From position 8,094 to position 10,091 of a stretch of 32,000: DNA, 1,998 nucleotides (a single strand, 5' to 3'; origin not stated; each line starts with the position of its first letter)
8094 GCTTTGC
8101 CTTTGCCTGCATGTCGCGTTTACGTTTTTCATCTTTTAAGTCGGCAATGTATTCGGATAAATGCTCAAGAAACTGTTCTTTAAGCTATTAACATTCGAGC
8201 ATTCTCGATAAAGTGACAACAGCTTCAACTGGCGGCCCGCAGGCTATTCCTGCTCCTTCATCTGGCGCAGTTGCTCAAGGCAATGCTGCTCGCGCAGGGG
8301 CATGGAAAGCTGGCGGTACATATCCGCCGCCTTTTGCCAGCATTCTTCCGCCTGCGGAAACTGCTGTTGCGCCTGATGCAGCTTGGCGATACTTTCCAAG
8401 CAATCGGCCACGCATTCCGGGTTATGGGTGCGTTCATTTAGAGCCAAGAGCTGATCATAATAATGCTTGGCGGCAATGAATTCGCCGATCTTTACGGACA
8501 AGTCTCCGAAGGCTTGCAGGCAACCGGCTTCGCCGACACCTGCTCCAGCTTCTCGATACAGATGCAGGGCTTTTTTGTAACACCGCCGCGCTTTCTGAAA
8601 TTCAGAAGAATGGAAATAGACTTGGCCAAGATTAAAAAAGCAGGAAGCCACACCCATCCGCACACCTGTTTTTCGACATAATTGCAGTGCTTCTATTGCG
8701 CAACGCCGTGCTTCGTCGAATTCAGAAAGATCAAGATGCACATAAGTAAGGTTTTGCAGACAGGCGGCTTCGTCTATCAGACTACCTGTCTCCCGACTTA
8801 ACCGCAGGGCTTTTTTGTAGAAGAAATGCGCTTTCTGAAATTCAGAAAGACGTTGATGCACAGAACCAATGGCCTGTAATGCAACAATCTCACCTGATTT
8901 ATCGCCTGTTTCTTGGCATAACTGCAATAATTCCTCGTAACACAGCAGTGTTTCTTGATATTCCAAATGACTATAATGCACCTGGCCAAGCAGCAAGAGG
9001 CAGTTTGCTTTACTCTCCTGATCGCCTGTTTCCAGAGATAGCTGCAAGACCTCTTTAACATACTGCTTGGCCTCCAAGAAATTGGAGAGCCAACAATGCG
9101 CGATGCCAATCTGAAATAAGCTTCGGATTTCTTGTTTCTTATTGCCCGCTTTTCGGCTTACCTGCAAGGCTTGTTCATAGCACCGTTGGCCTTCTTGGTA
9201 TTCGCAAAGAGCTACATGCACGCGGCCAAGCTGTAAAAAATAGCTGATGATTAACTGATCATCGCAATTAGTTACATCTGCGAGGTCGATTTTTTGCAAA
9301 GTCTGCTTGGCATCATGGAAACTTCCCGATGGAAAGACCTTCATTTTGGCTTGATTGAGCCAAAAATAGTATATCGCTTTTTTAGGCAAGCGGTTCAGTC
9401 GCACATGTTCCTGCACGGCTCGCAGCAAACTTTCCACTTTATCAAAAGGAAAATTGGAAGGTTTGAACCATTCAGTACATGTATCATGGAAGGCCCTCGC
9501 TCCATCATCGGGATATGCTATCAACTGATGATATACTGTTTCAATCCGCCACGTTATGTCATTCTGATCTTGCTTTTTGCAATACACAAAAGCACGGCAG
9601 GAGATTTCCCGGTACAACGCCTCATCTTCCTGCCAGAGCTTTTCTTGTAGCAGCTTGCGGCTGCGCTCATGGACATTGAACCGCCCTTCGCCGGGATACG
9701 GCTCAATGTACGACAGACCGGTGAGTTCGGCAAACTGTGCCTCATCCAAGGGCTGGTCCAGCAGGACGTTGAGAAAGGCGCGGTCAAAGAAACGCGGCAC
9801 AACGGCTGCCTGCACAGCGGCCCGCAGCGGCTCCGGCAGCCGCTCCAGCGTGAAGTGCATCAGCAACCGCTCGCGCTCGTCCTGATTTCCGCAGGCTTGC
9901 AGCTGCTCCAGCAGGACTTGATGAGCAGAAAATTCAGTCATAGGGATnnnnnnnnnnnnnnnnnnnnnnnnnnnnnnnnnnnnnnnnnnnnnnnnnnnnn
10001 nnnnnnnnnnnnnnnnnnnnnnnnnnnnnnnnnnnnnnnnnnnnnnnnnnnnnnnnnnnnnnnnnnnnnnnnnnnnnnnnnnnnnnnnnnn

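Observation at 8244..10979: Three coupled genes (small membrane protein, P-loop NTPase, WH+TPR protein) wedged between clpX and lon: candidate split-STAND system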

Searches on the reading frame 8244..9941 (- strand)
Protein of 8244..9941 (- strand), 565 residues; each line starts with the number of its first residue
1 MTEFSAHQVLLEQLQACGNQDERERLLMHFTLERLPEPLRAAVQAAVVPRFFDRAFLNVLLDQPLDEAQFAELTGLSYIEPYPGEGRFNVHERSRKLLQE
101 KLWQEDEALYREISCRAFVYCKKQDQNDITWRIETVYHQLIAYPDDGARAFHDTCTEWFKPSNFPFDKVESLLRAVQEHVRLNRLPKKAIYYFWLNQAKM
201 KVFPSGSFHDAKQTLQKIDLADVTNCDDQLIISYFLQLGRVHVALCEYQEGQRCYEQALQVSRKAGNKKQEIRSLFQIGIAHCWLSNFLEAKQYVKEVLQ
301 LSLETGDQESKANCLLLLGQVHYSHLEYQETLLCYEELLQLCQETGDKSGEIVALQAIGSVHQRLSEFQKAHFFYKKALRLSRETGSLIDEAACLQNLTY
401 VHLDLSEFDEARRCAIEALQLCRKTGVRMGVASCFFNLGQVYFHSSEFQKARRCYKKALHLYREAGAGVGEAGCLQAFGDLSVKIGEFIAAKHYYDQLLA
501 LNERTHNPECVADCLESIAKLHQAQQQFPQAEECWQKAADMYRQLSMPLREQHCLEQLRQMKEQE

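Call 3: search_protein_families(library=pfam, proteins=[window:8244-9941:-], max_evalue=1)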
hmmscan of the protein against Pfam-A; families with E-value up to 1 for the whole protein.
window:8244-9941:- (565 aa): 18 families
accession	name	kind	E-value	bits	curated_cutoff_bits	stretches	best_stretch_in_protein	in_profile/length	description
PF13424.12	TPR_12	-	6.8e-40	135.6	30.1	5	392-464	2-77/77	Tetratricopeptide repeat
PF07719.23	TPR_2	-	1.7e-25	87.4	27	4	433-463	2-32/34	Tetratricopeptide repeat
PF13374.12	TPR_10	-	3.5e-22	78.1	27.5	3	392-425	2-35/42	Tetratricopeptide repeat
PF00515.34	TPR_1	-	1e-21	76.2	27.8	4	432-462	1-31/34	Tetratricopeptide repeat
PF17874.7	TPR_MalT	-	8.8e-14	51.9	45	3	406-551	15-160/336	MalT-like TPR region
PF13181.12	TPR_8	-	1.2e-11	44.2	25.7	2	433-461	2-30/34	Tetratricopeptide repeat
PF14938.12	SNAP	-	1.2e-08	35.2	25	2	367-498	50-181/282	Soluble NSF attachment protein, SNAP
PF24885.1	TPR_NPHP3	-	6.9e-08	32.6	100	1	477-559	146-230/239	Nephrocystin-3 TPR domain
PF13428.12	TPR_14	-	8e-08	32.7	23.5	0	236-261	5-30/44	Tetratricopeptide repeat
PF13432.12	TPR_16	-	2.6e-07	31.4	32.7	0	402-462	7-61/65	Tetratricopeptide repeat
PF13176.12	TPR_7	-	3.7e-07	30.2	27.9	0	436-464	3-31/36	Tetratricopeptide repeat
PF10602.15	RPN7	-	2.4e-05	24.6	29.6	1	236-332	40-133/174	26S proteasome subunit RPN7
PF25063.1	ARM_TT21_C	-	4e-05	24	35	1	255-385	37-162/209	Tetratricopeptide repeat protein 21 C-terminal ARM domain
PF14853.12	Fis1_TPR_C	-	0.00064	20.3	25.3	0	275-300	4-29/53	Fis1 C-terminal tetratricopeptide repeat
PF13414.12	TPR_11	-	0.011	15.8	26.8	0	439-461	1-23/42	TPR repeat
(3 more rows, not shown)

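Call 4: search_protein_families(library=padloc, proteins=[window:8244-9941:-], max_evalue=1)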
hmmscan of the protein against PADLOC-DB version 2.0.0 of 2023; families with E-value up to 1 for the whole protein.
window:8244-9941:- (565 aa): 5 families
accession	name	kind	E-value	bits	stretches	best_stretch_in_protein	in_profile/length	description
PDLC01169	TPR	-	1.6e-26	91.2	3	310-424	107-220/252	TPR repeats containing protein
PDLC05012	PDC-S39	-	4.2e-07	27.1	2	372-489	155-276/615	-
PDLC01171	TPR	-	1.1e-06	25.9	2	358-464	147-248/504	TPR repeats containing protein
PDLC01092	C3a198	-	1.3e-05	22.3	2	289-372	212-299/523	TPR protein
PDLC01078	C3a156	-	0.0089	13.7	0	208-278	65-131/268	oxidoreductase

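Call 5: search_protein_families(library=ncbifam, proteins=[window:8244-9941:-], max_evalue=1)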
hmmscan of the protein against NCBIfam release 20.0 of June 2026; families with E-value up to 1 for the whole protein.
window:8244-9941:- (565 aa): 18 families
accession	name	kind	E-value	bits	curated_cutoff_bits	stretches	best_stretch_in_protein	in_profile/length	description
NF053520.1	HK_Porph_FimS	equivalog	5.7e-30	104.1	600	2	244-491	56-303/618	sensor histidine kinase FimS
NF041717.1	HaaA_phane_TPR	equivalog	1.3e-29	103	1125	1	257-545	537-825/882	cyclophane-containing RiPP biosynthesis TPR protein HaaT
NF053617.1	SARPRegAfsRStmc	equivalog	4.6e-18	64.6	1430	1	297-548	721-972/986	SARP-family global regulator AfsR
NF052312.1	T9SS_PorW_SprE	equivalog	2.1e-12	46.5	250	4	435-519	293-376/716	type IX secretion system periplasmic lipoprotein PorW/SprE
NF053720.1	NsdA_fam_reg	subfamily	1.7e-08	34.4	75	2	368-424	217-273/432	NsdA family TPR-like regulatory protein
NF002725.1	PRK02603.1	equivalog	2.2e-06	27.8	143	1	323-393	46-113/173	photosystem I assembly protein Ycf3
TIGR02917.1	PEP_TPR_lipo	equivalog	2.7e-05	22.3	312.2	2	218-341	110-222/899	XrtA/PEP-CTERM system TPR-repeat protein PrsT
NF040586.1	FxSxx_TPR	equivalog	2.8e-05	22.8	300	2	260-545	372-673/830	FxSxx-COOH system tetratricopeptide repeat protein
TIGR02552.1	LcrH_SycD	equivalog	5e-05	23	104.8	1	202-314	28-129/136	SycD/LcrH family type III secretion system chaperone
NF053779.1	BT3442_fam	equivalog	5.2e-05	22.2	940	2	376-541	86-251/563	BT3442 family protein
NF047507.1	TPR_BatC_Lepto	exception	0.0006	19.3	175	1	434-462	98-126/214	TPR repeat-containing protein BatC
NF047371.1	FlcA_CTERM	equivalog_domain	0.00071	18.2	300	1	406-504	136-222/646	periplasmic flagellar collar protein FlcA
NF058541.1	SusR_regulator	equivalog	0.00081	18.7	480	1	194-300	85-193/515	SusR family glycan utilization regulator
TIGR03903.1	TOMM_kin_cyc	equivalog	0.0038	15.1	705.75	1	256-560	960-1266/1267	TOMM system kinase/cyclase fusion protein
TIGR02795.1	tol_pal_ybgF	equivalog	0.0052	17.4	90.1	0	436-499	43-103/119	tol-pal system protein YbgF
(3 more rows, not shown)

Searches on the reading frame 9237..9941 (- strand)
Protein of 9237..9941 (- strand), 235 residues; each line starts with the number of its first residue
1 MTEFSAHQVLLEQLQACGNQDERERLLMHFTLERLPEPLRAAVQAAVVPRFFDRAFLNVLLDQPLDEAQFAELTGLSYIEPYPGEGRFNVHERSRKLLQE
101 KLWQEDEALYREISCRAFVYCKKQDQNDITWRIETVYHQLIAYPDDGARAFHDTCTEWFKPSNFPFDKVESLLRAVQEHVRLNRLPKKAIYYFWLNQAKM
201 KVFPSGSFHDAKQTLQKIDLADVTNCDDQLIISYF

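Call 29: find_homologous_proteins(query=window:9237-9941:-, max_evalue=0.001)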
Query window:9237-9941:- (235 aa): 6 proteins with E <= 0.001 among 568 candidates.
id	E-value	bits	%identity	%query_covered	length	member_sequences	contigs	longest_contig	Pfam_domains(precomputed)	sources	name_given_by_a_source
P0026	4.3e-81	290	61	97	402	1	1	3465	PF17874.8,PF13424.13,PF14938.13,PF13374.13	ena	-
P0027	8.5e-79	282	78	72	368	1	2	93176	-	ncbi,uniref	uniref:hypothetical protein n=1 Tax=Candidatus Electronema sp. TaxID=2698783 RepID=UPI0040576644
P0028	6.3e-74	266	56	98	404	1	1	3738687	PF17874.8,PF13424.13,PF14938.13,PF13432.13,PF13428.13,PF07719.24,PF13374.13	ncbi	ncbi:MAG: tetratricopeptide repeat protein [Candidatus Electrothrix sp. YB6]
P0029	1.5e-71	258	66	77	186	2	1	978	-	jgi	jgi:hypothetical protein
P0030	1.3e-61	226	69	63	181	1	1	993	-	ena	-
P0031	1.1e-58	216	66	62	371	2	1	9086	-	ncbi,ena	-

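Call 45: find_homologous_proteins(query=A3, max_evalue=0.001)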
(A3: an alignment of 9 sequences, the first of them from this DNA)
Query A3 (9 sequences) (190 aa, profile of the alignment): 19 proteins with E <= 0.001 among 8000 candidates.
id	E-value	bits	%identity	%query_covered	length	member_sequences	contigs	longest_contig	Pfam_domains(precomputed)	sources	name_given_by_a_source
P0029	1.9e-71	257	66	96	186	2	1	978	-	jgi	jgi:hypothetical protein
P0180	3.0e-67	244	45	96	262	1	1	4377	PF13424.13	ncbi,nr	ncbi:MAG: tetratricopeptide repeat protein, partial [Anaerolinea sp.]|nr:tetratricopeptide repeat pr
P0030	1.5e-66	241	69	77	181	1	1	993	-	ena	-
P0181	1.6e-66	241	44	93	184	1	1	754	-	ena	-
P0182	6.6e-63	229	41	99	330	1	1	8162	PF13424.13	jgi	jgi:tetratricopeptide (TPR) repeat protein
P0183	2.3e-62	228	45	95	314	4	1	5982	PF13424.13,PF07719.24,PF13374.13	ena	-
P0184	3.6e-58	214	33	93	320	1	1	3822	-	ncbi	ncbi:MAG TPA: hypothetical protein VF177_13910, partial [Anaerolineae bacterium]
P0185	2.4e-57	211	50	73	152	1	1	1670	-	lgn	-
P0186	1.9e-53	199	35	95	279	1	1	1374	-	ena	-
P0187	2.9e-53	198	36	93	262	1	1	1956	-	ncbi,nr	ncbi:MAG: hypothetical protein KDE51_06600, partial [Anaerolineales bacterium]|nr:hypothetical prote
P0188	3.5e-49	185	30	95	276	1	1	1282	-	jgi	jgi:predicted negative regulator of RcsB-dependent stress response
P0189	2.7e-48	182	65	62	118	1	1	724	-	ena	-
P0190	4.6e-48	181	30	92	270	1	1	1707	-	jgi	jgi:hypothetical protein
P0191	1.1e-47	180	37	81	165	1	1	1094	PF25873.1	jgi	jgi:hypothetical protein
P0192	4.5e-46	175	62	66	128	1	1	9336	-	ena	-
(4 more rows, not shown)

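Call 46: search_protein_families(library=pfam, alignment_id=A3, max_evalue=10)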
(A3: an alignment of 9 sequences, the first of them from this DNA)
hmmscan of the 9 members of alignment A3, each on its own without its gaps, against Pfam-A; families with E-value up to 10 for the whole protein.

A. member 1, seq(190 aa): 0 families

B. families by the number of members that match (of 9 scanned): 5 families
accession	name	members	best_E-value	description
PF20266.3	Mab-21_C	2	0.028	Mab-21 protein HhH/H2TH-like domain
PF21831.1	DUF6891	1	0.014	Domain of unknown function (DUF6891)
PF07372.17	DUF1491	1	0.039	Protein of unknown function (DUF1491)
PF08499.17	PDEase_I_N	1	0.13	3'5'-cyclic nucleotide phosphodiesterase N-terminal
PF07862.16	Nif11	1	0.97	Nif11 domain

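Call 64: search_solved_structures(query=A3, max_evalue=10, show_alignments=2)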
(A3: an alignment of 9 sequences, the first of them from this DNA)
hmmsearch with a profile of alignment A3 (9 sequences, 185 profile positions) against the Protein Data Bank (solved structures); distinct sequences matched with E-value up to 10: 0.

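Call 78: predict_structure(alignment_id=A6)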
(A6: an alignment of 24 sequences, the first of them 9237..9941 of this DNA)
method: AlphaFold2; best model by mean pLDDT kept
length: 235 residues; sequences in the alignment: 24
mean_pLDDT: 93.3   pTM: 0.88
mean pLDDT of the five models: 93.3, 93.1, 92.2, 92.2, 91.5
residues with pLDDT >= 90: 200; 70-90: 31; 50-70: 4; < 50: 0
segments of 3 or more residues with pLDDT < 50: none
pLDDT, mean of each block of 10 residues (from residue 1): 82 95 91 95 98 98 96 98 97 95 96 98 97 98 96 94 84 96 94 95 89 94 79 74
secondary structure, 60 per line:
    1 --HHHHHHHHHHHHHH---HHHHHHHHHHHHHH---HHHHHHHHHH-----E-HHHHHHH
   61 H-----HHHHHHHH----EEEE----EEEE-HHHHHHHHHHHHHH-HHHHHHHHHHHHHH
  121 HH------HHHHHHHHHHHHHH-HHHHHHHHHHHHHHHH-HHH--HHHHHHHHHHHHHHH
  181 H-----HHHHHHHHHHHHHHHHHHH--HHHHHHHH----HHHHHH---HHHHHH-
elements in order: H3-16 H20-33 H37-46 H54-61 H67-74 E79-82 E87-90 H92-105 H107-122 H129-142 H144-159 H166-181 H187-205 H208-215 H220-225 H229-234

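Call 81: fold_search(model_id=the predicted structure, library=pdb)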
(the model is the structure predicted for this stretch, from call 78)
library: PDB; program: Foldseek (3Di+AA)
matches with E <= 10: 408; with E <= 0.001: 0
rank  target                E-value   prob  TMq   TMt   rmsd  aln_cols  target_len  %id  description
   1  8bob_C                1.1e-02  1.00  0.47  0.29   6.7       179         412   15  Structural basis for negative regulation of the maltose system (released 2023-10-18)
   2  6mfv_A                3.3e-02  0.98  0.32  0.13  17.7       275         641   12  Crystal structure of the Signal Transduction ATPase with Numerous Domains (STAND) protein with a tetratricopeptide rep (released 2019-02-20)
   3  9nc9_G                1.4e-01  0.72  0.29  0.12  15.4       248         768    8  Helical assembly of AVAST5 filament (released 2026-02-18)
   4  9nc9_L                2.4e-01  0.51  0.27  0.11  16.1       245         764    8  Helical assembly of AVAST5 filament (released 2026-02-18)
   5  9nc9_D                2.7e-01  0.44  0.27  0.11  13.2       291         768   13  Helical assembly of AVAST5 filament (released 2026-02-18)
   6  9nc9_P                3.1e-01  0.57  0.29  0.12  11.5       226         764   11  Helical assembly of AVAST5 filament (released 2026-02-18)
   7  7clf_A                4.1e-01  0.51  0.24  0.17  15.3       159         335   14  PigF with SAH (released 2021-07-28)
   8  3tj1_A                4.7e-01  0.21  0.21  0.13  14.6       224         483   10  Crystal Structure of RNA Polymerase I Transcription Initiation Factor Rrn3 (released 2011-09-28)
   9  3lst_A                5.9e-01  0.25  0.21  0.16  16.9       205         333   13  Crystal Structure of CalO1, Methyltransferase in Calicheamicin Biosynthesis, SAH bound form (released 2010-03-02)
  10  4kib_B                6.5e-01  0.08  0.15  0.11  16.4       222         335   14  Crystal structure of methyltransferase from Streptomyces hygroscopicus complexed with S-adenosyl-L-homocysteine and me (released 2014-05-07)
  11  7clu_A                6.8e-01  0.28  0.22  0.16  13.8       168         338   17  PigF with SAH (released 2021-07-28)
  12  7w37_V                7.2e-01  0.35  0.30  0.19  13.0       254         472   14  Structure of USP14-bound human 26S proteasome in state EA1_UBL (released 2022-05-04)
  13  7wge_A                7.2e-01  0.33  0.28  0.11  11.6       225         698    9  Human NLRP1 complexed with thioredoxin (released 2023-07-05)
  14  8usc_V                7.2e-01  0.30  0.28  0.18  13.1       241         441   14  Nub1/Fat10-processing human 26S proteasome (released 2024-11-06)
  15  4kib_A                7.2e-01  0.10  0.17  0.13  16.9       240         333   12  Crystal structure of methyltransferase from Streptomyces hygroscopicus complexed with S-adenosyl-L-homocysteine and me (released 2014-05-07)
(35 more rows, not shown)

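Call 90: find_encoding_contigs(protein=P0182, flank=6000, max_places=2)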
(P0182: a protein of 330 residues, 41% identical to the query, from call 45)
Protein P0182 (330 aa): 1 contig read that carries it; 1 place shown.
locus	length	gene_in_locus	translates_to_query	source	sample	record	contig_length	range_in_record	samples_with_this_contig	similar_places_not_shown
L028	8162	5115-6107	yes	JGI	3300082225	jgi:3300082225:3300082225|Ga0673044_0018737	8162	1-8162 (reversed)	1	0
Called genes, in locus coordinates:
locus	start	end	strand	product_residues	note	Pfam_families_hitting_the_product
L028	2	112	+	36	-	?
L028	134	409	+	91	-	-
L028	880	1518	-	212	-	-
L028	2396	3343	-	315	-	PF10134:RPA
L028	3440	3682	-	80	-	PF13560:HTH_31, PF01381:HTH_3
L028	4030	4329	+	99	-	-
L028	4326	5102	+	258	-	PF13191:AAA_16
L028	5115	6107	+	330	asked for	PF13424:TPR_12 (faint)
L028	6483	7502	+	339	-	PF00445:Ribonuclease_T2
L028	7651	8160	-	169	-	?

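Call 91: find_encoding_contigs(protein=P0183, flank=6000, max_places=2)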
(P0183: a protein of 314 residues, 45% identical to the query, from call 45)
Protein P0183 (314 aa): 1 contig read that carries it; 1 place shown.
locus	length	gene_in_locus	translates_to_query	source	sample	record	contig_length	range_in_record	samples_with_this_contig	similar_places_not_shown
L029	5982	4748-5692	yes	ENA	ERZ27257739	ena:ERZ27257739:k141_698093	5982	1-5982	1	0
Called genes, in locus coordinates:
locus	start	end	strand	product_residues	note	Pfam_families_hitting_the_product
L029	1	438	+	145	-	?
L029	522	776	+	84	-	-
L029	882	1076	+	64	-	-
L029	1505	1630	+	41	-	-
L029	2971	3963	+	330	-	PF12697:Abhydrolase_6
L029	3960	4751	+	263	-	PF13191:AAA_16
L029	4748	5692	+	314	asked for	PF07719:TPR_2 (faint), PF13424:TPR_12, PF13374:TPR_10 (weak)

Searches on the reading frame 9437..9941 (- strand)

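Call 98: search_dna_similar(query=window:9437-9941:-, collection=plasmids, mode=protein, max_evalue=0.001, max_rows=15)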
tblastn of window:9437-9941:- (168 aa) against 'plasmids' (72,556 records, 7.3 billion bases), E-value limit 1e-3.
No match.
